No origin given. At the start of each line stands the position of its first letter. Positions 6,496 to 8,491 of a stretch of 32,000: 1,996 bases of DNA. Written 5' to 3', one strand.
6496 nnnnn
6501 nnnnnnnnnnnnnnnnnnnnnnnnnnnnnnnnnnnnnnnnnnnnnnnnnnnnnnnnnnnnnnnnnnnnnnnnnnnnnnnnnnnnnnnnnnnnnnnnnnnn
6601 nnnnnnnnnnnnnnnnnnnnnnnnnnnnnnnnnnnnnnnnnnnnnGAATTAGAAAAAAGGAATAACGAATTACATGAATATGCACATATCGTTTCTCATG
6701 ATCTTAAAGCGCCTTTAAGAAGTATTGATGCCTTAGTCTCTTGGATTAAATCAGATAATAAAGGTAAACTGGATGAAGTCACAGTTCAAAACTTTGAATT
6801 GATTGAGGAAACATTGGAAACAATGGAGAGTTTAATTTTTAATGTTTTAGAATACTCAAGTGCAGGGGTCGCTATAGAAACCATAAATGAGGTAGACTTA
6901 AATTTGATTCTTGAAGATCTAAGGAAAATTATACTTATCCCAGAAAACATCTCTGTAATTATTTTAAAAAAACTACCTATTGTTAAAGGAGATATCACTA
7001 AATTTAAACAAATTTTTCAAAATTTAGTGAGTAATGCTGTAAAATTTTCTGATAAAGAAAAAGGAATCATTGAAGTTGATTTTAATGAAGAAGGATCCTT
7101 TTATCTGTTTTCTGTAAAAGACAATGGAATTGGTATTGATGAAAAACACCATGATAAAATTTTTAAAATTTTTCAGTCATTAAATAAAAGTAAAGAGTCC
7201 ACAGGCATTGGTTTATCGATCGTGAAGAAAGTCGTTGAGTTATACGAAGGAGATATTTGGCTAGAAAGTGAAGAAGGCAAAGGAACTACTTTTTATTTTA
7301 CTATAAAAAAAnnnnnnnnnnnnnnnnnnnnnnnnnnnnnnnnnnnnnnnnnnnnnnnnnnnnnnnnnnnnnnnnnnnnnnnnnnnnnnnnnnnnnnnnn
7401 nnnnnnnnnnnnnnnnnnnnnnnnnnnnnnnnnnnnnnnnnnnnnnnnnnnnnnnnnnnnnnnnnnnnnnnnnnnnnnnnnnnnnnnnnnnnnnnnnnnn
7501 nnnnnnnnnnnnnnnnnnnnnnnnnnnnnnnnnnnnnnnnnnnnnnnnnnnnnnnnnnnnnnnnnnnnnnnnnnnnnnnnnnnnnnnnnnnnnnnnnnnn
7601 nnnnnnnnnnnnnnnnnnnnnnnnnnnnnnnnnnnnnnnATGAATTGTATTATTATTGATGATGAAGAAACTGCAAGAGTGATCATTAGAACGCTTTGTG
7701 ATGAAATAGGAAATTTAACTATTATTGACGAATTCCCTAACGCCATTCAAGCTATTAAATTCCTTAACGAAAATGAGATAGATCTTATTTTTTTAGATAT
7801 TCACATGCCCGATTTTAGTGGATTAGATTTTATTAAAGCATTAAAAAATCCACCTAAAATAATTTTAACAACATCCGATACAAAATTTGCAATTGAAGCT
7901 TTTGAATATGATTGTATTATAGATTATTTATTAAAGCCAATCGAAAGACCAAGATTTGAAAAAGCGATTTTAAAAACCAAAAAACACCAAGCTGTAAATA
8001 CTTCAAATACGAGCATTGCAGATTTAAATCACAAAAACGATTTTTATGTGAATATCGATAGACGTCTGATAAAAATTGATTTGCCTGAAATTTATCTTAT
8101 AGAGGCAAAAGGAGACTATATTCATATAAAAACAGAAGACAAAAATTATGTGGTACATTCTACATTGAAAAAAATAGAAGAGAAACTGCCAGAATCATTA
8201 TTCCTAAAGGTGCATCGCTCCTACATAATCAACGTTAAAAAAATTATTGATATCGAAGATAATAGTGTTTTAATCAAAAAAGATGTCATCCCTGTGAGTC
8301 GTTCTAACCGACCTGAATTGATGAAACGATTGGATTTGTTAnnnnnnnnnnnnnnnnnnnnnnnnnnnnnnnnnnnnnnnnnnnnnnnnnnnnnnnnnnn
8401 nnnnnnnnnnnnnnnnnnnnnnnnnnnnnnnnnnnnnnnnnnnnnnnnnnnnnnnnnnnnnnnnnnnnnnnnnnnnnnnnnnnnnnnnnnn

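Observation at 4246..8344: Fully split His-Asp-His-Asp phosphorelay built around H-NOX (REC / H-NOX / PAS-HK / Hpt / LytTR-RR)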

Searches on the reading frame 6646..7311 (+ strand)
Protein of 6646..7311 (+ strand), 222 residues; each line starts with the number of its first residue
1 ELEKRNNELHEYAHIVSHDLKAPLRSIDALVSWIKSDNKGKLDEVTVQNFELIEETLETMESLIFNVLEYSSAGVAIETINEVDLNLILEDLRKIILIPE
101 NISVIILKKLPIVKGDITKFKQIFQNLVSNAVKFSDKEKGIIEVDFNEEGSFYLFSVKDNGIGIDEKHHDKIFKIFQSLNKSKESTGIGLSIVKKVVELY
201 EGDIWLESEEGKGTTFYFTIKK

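Call 53: search_solved_structures(query=window:6646-7311:+, max_evalue=1e-10, show_alignments=2)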
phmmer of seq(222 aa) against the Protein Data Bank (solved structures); distinct sequences matched with E-value up to 1e-10: 23.
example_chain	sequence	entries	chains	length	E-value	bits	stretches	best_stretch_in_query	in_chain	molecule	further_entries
8f71_A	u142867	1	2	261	1.1e-27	100.1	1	2-220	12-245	Histidine kinase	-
9ys3_A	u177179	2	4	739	9.4e-27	97.1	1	2-220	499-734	Bacteriophytochrome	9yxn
8uph_A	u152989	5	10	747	9.6e-27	97.1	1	2-220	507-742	Bacteriophytochrome (Light-regulated signal transduction histidine kinase)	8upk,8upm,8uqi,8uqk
6azr_A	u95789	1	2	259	5.4e-26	94.7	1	10-221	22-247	Sensor histidine kinase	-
3dge_A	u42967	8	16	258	2e-25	92.8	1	10-221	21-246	Sensor protein | Histidine kinase | Sensor histidine kinase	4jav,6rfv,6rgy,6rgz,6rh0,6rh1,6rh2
2c2a_A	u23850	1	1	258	2e-25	92.8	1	10-221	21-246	SENSOR HISTIDINE KINASE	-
5uht_A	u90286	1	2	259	2.1e-25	92.7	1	10-221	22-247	Sensor histidine kinase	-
4jas_A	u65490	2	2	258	1e-24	90.5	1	10-221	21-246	Histidine kinase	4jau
6rh7_A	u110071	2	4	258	4.6e-24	88.3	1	11-221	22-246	Sensor histidine kinase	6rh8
5c93_A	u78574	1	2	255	5.9e-22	81.5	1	3-220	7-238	Histidine kinase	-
4u7n_A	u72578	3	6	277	8e-22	81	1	3-220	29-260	Histidine protein kinase sensor protein | Histidine kinase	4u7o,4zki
3sl2_A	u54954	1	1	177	3.3e-21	79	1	113-220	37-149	Sensor histidine kinase yycG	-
4i5s_A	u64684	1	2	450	3.5e-17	65.9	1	2-218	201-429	Putative histidine kinase CovS; VicK-like protein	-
7z8n_A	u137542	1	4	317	1e-16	64.3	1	11-220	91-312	Histidine kinase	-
9jfj_A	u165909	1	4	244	1.8e-15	60.3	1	12-218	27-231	Sensor histidine kinase ZraS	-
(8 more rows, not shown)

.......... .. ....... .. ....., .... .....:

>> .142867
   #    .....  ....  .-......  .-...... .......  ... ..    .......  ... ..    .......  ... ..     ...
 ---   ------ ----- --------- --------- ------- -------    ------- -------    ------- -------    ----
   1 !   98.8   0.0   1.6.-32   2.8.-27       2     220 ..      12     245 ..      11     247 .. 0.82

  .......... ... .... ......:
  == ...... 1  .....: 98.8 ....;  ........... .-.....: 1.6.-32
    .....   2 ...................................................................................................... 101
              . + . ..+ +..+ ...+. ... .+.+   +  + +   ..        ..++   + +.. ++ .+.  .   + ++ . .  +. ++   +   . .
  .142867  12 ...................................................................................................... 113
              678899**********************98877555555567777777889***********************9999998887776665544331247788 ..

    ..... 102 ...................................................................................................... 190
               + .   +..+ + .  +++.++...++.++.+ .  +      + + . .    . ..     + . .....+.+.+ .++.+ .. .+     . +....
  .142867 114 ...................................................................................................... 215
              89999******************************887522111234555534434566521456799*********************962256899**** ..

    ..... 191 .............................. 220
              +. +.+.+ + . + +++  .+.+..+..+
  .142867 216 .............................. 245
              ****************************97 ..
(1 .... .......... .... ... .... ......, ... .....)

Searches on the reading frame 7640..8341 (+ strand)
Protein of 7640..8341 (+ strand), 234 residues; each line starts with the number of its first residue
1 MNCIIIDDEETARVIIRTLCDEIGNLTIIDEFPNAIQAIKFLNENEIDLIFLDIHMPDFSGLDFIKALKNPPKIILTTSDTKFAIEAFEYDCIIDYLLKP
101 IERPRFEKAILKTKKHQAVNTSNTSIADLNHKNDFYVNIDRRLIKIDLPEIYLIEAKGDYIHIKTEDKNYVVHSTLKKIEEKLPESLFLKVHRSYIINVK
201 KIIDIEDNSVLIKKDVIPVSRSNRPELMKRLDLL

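Call 3: search_protein_families(library=pfam, proteins=[window:7640-8341:+], max_evalue=0.01)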
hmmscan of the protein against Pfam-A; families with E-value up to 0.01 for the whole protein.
window:7640-8341:+ (234 aa): 2 families
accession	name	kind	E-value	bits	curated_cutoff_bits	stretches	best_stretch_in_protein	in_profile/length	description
PF04397.21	LytTR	-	1.1e-21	77.2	22.6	1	142-231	2-97/98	LytTr DNA-binding domain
PF00072.30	Response_reg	-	1e-17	64.7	30.2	1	4-110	2-110/111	Response regulator receiver domain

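Call 54: search_solved_structures(query=window:7640-8341:+, max_evalue=0.00001, show_alignments=1)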
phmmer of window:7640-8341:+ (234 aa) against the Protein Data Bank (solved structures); distinct sequences matched with E-value up to 0.00001: 34.
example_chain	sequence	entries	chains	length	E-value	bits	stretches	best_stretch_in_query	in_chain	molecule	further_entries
6m8o_A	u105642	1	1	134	1.2e-19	73.8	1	1-125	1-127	DNA-binding response regulator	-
2qv0_A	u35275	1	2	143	1.7e-13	53.7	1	1-112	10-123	Protein mrkE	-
5lwk_A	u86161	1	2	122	4e-11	46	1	2-113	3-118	Transcriptional regulatory protein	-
5lwl_A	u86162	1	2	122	7.4e-10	41.9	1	2-112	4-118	Transcriptional regulatory protein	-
9qih_A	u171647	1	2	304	2.4e-09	40.2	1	2-121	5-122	SenB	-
9xzo_A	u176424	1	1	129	5e-09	39.1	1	3-109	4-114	De novo protein M1X0B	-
4yn8_A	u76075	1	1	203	2.4e-08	36.9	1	3-114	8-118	Response regulator ChrA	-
6ekg_Y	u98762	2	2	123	2.6e-08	36.8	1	3-106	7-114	Chemotaxis protein CheY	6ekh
7od9_B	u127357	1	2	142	4.1e-08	36.2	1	3-106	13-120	Response regulator receiver protein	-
6swf_A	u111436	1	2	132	4.5e-08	36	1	3-115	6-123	Two-component response regulator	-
6swb_A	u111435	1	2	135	5e-08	35.9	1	3-115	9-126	Two-component response regulator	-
6swl_A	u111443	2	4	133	6.4e-08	35.5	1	3-112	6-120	Two-component response regulator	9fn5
1zy2_A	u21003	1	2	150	1e-07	34.8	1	1-124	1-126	transcriptional regulator NtrC1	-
5ep0_A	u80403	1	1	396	1.5e-07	34.3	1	5-126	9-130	Putative repressor protein luxO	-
8ted_A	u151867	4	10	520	3.3e-07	33.2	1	33-143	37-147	Response regulator receiver protein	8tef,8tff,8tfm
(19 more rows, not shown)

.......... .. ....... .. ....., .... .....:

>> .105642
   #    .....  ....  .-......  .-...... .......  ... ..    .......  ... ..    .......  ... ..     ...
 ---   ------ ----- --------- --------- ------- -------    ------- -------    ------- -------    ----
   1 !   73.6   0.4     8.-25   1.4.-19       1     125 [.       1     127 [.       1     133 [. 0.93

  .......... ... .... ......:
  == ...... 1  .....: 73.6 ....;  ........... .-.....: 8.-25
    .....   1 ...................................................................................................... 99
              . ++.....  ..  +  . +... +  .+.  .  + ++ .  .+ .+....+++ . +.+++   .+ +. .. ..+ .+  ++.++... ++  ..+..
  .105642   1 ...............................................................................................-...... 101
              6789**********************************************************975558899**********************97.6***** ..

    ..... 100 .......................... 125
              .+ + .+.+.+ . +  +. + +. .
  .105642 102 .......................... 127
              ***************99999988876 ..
